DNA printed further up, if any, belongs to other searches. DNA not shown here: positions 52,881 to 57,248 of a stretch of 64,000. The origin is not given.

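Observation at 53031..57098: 1355-aa protein with N-terminal HigA/XRE antitoxin-type HTH fused to ~1250 aa of unrecognisable sequence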

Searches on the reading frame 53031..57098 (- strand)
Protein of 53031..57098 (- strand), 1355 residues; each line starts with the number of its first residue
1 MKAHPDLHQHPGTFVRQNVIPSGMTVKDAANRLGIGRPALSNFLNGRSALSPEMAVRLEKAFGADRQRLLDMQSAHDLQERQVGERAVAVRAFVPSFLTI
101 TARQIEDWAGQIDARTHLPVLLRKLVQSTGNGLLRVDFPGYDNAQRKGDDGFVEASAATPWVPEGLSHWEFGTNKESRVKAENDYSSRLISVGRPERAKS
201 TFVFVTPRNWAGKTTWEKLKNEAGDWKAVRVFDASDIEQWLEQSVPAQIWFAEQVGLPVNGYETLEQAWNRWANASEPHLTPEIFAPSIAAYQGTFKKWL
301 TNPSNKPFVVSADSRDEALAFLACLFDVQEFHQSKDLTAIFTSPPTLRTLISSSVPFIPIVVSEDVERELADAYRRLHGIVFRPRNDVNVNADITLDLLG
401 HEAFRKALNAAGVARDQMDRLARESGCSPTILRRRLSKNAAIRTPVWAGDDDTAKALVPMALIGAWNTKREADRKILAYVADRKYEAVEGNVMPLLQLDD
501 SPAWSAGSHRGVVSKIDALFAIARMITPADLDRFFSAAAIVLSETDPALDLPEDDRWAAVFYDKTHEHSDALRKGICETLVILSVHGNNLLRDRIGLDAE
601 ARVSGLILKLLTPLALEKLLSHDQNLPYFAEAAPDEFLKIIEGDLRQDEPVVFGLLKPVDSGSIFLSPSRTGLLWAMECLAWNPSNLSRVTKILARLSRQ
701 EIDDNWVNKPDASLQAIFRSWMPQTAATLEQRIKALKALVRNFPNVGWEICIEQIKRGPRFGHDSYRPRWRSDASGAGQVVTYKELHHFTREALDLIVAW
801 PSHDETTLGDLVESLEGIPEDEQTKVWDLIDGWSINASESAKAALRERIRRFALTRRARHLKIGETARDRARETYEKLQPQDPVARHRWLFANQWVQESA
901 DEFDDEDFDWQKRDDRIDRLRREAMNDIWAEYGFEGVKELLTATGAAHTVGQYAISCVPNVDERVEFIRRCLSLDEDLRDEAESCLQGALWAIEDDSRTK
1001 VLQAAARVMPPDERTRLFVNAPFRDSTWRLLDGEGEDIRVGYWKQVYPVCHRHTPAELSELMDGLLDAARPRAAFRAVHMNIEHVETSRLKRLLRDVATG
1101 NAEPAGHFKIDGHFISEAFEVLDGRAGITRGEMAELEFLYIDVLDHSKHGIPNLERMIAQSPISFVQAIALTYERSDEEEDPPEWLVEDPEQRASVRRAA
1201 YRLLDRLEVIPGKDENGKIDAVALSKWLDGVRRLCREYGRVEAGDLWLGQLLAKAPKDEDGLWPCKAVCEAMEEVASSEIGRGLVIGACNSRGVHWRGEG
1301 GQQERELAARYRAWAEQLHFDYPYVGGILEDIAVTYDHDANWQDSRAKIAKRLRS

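Call 5: search_protein_families(library=pfam, proteins=[window:53031-57098:-], max_evalue=1)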
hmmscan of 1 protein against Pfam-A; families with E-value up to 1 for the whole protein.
window:53031-57098:- (1355 aa): 7 families
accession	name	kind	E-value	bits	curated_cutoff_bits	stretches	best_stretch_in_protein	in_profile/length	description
PF01381.28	HTH_3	-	9.4e-09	35.6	23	1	21-65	7-51/55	Helix-turn-helix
PF13560.12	HTH_31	-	4.9e-07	30.4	27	1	22-67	13-59/64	Helix-turn-helix domain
PF12844.13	HTH_19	-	0.0012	19.1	30.2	1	23-71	12-60/64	Helix-turn-helix domain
PF15943.11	YdaS_toxin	-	0.014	15.6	30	1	30-61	15-46/65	Bacterial toxin YdaS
PF12728.13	HTH_17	-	0.083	13.6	27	0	24-42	2-20/51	Helix-turn-helix domain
PF02954.25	HTH_8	-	0.14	12.4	22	0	26-40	21-35/42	Bacterial regulatory protein, Fis family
PF14451.12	Ub-Mut7C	-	0.23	11.8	23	1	780-822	6-48/81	Mut7-C ubiquitin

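Call 6: search_protein_families(library=ncbifam, proteins=[window:53031-57098:-], max_evalue=1)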
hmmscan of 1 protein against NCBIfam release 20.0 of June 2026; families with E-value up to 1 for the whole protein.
window:53031-57098:- (1355 aa): 2 families
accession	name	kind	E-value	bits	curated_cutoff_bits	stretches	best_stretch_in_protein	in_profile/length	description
TIGR02607.1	antidote_HigA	equivalog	1.9e-16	59.7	47.7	1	9-80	5-77/81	HigA family addiction module antitoxin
NF003162.0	PRK04140.1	equivalog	0.11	11.5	263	1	22-76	138-192/317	transcriptional regulator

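Call 7: search_protein_families(library=padloc, proteins=[window:53031-57098:-], max_evalue=1)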
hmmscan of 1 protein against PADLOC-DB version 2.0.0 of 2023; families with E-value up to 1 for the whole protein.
window:53031-57098:- (1355 aa): 4 families
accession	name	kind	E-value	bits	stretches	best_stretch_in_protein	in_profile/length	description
PDLC03991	PD-Lambda-4_A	-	7.4e-06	21.9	1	628-740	560-663/1283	-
PDLC03990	PD-Lambda-4_A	-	2.7e-05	20.4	1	626-737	218-320/943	-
PDLC04133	mad1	-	0.024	12.9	0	24-42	6-24/60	mads_1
PDLC01418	Cas10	-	0.033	10.6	1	1026-1070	336-380/551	CAS-III; effector_LS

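Call 8: find_homologous_proteins(query=window:53031-57098:-)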
Query window:53031-57098:- (1355 aa): 2811 proteins with E <= 0.001 among 8000 candidates; the best 120 are listed.
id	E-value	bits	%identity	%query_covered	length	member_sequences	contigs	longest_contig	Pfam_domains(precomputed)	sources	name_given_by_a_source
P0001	0.0e+0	3122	100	100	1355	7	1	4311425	PF01381.29,PF13560.13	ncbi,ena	-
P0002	0.0e+0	2661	87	99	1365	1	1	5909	-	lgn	-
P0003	0.0e+0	2577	83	100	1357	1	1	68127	PF01381.29,PF13560.13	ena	-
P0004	0.0e+0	2557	82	100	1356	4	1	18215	PF12844.14,PF01381.29,PF13560.13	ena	-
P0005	0.0e+0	2475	79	100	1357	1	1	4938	PF01381.29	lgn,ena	-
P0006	0.0e+0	2441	79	100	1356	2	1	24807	PF01381.29,PF13560.13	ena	-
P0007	0.0e+0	2332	75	100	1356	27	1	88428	PF01381.29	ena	-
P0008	0.0e+0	2274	73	100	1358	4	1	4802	PF01381.29,PF13560.13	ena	-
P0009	0.0e+0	2265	73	100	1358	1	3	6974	PF01381.29,PF13560.13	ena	-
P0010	0.0e+0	2263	73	99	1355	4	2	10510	PF01381.29,PF13560.13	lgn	-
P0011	0.0e+0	2260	74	100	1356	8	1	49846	PF01381.29,PF13560.13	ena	-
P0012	0.0e+0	2259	73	99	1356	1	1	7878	PF01381.29,PF13560.13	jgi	jgi:addiction module HigA family antidote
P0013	0.0e+0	2255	73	99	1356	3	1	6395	PF01381.29,PF13560.13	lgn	-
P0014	0.0e+0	2251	73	99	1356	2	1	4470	PF01381.29,PF13560.13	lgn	-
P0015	0.0e+0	2237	73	99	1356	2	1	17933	PF01381.29,PF13560.13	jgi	jgi:addiction module HigA family antidote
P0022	0.0e+0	2206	72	99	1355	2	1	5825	PF01381.29,PF13560.13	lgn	-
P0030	0.0e+0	2197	72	99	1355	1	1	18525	PF01381.29,PF13560.13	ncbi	-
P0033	0.0e+0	2190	71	100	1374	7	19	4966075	PF01381.29,PF13560.13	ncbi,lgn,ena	ncbi:MAG: HigA family addiction module antitoxin [Syntrophobacteraceae bacterium]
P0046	0.0e+0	2174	70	99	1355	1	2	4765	PF01381.29,PF13560.13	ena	-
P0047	0.0e+0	2174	70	100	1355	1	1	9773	PF01381.29,PF13560.13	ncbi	-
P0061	0.0e+0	2154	69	100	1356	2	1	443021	PF01381.29,PF13560.13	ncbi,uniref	ncbi:HigA family addiction module antitoxin [Paenibacillus sp. Dod16]|uniref:HigA family addiction m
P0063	0.0e+0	2151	70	100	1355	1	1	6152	PF01381.29,PF13560.13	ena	-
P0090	0.0e+0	2118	69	99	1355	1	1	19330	PF01381.29,PF13560.13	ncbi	-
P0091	0.0e+0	2116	69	99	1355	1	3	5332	PF01381.29,PF13560.13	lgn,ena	-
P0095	0.0e+0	2114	68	100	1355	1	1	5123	PF01381.29,PF13560.13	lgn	-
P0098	0.0e+0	2111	69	99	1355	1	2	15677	PF01381.29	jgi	jgi:addiction module HigA family antidote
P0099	0.0e+0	2108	68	99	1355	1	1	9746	PF01381.29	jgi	-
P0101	0.0e+0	2105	69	99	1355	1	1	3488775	PF01381.29,PF13560.13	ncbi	-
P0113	0.0e+0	2092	68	99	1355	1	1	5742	PF01381.29,PF13560.13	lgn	-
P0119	0.0e+0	2085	67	99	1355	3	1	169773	PF01381.29,PF13560.13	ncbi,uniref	ncbi:HigA family addiction module antitoxin [Paraburkholderia strydomiana]|uniref:HigA family addict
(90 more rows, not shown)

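Call 9: search_solved_structures(query=window:53031-57098:-, max_evalue=1)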
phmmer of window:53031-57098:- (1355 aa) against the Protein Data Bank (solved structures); distinct sequences matched with E-value up to 1: 14.
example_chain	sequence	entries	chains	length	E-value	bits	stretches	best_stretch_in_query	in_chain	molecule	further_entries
2icp_A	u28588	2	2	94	1.7e-06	29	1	8-82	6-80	antitoxin higa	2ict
4mcx_A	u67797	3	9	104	1e-05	26.5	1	9-81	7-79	Antidote protein | Antitoxin HigA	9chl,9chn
6chv_A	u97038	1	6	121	1.5e-05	25.9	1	9-81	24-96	Antitoxin HigA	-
4mct_A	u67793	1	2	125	1.7e-05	25.7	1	9-81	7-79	Antidote protein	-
6cf1_A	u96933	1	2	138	2.2e-05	25.3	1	9-81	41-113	Antitoxin HigA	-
6f8s_A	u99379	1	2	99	0.00018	22.3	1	10-87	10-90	XRE family transcriptional regulator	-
6f8h_A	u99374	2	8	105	0.00022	22.1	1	10-87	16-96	XRE family transcriptional regulator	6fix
3trb_A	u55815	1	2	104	0.019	15.6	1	10-79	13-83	Virulence-associated protein I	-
2eby_A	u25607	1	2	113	0.023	15.3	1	17-86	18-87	Putative HTH-type transcriptional regulator ybaQ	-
3cec_A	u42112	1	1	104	0.065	13.8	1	10-78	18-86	Putative antidote protein of plasmid maintenance system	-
7csv_A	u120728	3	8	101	0.24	12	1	10-79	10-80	HTH cro/C1-type domain-containing protein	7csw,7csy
6jpi_A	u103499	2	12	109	0.3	11.7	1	10-79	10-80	HTH cro/C1-type domain-containing protein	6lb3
8tac_A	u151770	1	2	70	0.38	11.3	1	14-63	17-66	DBP48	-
8co2_A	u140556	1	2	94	0.69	10.4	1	26-64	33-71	Putative antirepressor protein Cro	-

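Call 15: find_encoding_contigs(protein=P0033, flank=8000, max_places=4)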
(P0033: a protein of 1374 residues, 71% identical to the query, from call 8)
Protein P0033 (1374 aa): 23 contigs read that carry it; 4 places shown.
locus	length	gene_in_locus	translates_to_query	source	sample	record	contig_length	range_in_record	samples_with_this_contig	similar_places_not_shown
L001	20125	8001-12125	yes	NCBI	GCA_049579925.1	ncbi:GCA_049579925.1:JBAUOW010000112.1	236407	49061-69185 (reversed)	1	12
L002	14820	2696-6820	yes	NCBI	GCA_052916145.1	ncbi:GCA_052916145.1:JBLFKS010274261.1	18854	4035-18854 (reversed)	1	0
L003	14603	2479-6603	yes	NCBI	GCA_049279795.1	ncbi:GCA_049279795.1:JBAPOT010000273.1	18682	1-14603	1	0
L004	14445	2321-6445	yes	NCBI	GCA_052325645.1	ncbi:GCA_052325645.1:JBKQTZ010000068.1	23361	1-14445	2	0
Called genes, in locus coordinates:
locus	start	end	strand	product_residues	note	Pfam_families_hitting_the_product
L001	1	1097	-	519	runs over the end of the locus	PF00149:Metallophos, PF09587:PGA_cap (faint), PF02872:5_nucleotid_C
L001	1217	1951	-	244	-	PF02129:Peptidase_S15, PF12146:Hydrolase_4, PF12697:Abhydrolase_6 (weak), PF00561:Abhydrolase_1, PF00326:Peptidase_S9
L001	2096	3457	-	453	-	PF00768:Peptidase_S11, PF13354:Beta-lactamase2, PF07943:PBP5_C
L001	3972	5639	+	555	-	PF04773:FecR (weak), PF20245:DUF6600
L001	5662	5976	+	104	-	PF06865:Ppnp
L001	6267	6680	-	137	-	PF01850:PIN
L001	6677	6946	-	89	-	PF02604:PhdYeFM_antitox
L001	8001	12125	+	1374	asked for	PF01381:HTH_3, PF13560:HTH_31 (faint)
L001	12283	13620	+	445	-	PF21751:DACNV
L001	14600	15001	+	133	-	-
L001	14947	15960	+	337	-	PF13336:AcetylCoA_hyd_C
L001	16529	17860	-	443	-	PF07690:MFS_1, PF11700:ATG22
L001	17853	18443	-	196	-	PF12917:YfbR-like, PF13023:HD_3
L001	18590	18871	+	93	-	PF04023:FeoA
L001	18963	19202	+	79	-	PF04023:FeoA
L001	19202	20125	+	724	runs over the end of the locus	PF01926:MMR_HSR1, PF02421:FeoB_N, PF09439:SRPRB (weak), PF17910:FeoB_Cyto, PF07670:Gate, PF07664:FeoB_C, PF07670:Gate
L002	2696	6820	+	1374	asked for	PF01381:HTH_3, PF13560:HTH_31 (faint)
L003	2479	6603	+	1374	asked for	PF01381:HTH_3, PF13560:HTH_31 (faint)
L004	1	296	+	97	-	PF06865:Ppnp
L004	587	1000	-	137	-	PF01850:PIN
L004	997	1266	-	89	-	PF02604:PhdYeFM_antitox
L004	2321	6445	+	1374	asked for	PF01381:HTH_3, PF13560:HTH_31 (faint)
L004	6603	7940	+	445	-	PF21751:DACNV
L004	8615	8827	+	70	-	PF13193:AMP-binding_C (weak)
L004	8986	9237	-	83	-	-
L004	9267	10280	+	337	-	PF13336:AcetylCoA_hyd_C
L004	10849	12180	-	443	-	PF07690:MFS_1, PF11700:ATG22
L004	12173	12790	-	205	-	PF12917:YfbR-like, PF13023:HD_3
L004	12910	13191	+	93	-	PF04023:FeoA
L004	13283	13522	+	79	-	PF04023:FeoA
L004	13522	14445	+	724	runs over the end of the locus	PF01926:MMR_HSR1, PF02421:FeoB_N, PF09439:SRPRB (weak), PF17910:FeoB_Cyto, PF07670:Gate, PF07664:FeoB_C, PF07670:Gate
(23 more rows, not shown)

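Call 16: find_encoding_contigs(protein=P0061, flank=8000, max_places=2)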
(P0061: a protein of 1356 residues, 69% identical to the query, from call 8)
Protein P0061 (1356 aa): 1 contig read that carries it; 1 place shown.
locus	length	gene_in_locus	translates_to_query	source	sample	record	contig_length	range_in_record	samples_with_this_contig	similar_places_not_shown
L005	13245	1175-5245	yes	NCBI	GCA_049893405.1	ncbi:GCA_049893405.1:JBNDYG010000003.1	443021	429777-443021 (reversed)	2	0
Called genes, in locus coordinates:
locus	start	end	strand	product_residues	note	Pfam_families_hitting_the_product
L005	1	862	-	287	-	PF00817:IMS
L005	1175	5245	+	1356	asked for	PF01381:HTH_3, PF13560:HTH_31 (weak)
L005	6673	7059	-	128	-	PF26325:YhjD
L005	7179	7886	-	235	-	PF04029:2-ph_phosp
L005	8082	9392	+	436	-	PF00083:Sugar_tr (weak), PF06609:TRI12, PF07690:MFS_1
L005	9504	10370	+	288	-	PF02679:ComA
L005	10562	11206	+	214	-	PF02588:YitT_membrane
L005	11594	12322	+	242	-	PF26965:MimR_N (weak), PF00196:GerE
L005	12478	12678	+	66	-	PF09388:SpoOE-like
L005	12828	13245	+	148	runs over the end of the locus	PF19371:DUF5946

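Call 17: find_encoding_contigs(protein=P0119, flank=8000, max_places=2)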
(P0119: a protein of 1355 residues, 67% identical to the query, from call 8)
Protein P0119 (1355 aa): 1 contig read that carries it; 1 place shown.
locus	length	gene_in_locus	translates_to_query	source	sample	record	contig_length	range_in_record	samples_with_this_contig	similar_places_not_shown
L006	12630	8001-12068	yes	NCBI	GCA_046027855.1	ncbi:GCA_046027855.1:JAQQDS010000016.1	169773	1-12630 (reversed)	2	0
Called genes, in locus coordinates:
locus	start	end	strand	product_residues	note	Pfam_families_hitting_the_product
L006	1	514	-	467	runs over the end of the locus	PF00501:AMP-binding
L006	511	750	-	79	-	-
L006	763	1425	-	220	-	PF17836:PglD_N, PF25087:GMPPB_C (faint), PF25084:LbH_EIF2B (weak), PF00132:Hexapep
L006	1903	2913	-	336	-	PF01699:Na_Ca_ex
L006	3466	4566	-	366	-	-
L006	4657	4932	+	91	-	-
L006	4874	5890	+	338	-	PF10134:RPA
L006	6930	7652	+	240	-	-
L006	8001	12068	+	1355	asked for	PF01381:HTH_3, PF13560:HTH_31 (weak)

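Call 20: search_solved_structures(query=A1, max_evalue=10)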
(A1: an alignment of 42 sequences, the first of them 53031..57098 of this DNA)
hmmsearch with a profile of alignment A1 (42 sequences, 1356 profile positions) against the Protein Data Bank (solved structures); distinct sequences matched with E-value up to 10: 13.
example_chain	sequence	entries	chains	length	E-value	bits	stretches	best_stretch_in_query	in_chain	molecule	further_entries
2eby_A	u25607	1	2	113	2.5e-07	31.9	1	1-82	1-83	Putative HTH-type transcriptional regulator ybaQ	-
6f8s_A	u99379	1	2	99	3.6e-07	31.3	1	3-84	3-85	XRE family transcriptional regulator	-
6f8h_A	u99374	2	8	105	6.7e-07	30.4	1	7-84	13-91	XRE family transcriptional regulator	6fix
2icp_A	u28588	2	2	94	1.3e-06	29.5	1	6-82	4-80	antitoxin higa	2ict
7csv_A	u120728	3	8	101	4.6e-06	27.6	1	1-83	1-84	HTH cro/C1-type domain-containing protein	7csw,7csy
3trb_A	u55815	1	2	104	5.2e-06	27.5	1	1-83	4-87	Virulence-associated protein I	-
6jpi_A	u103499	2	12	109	5.9e-06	27.3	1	1-83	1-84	HTH cro/C1-type domain-containing protein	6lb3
4mcx_A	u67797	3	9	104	7.8e-06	26.9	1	7-81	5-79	Antidote protein | Antitoxin HigA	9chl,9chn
6chv_A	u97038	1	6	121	1e-05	26.5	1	6-81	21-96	Antitoxin HigA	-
4mct_A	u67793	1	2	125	1.3e-05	26.1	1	7-81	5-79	Antidote protein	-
6cf1_A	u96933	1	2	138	1.4e-05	26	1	6-81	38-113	Antitoxin HigA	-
3cec_A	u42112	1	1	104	0.00035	21.4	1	7-85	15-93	Putative antidote protein of plasmid maintenance system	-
8tac_A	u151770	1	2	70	0.75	10.4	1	7-63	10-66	DBP48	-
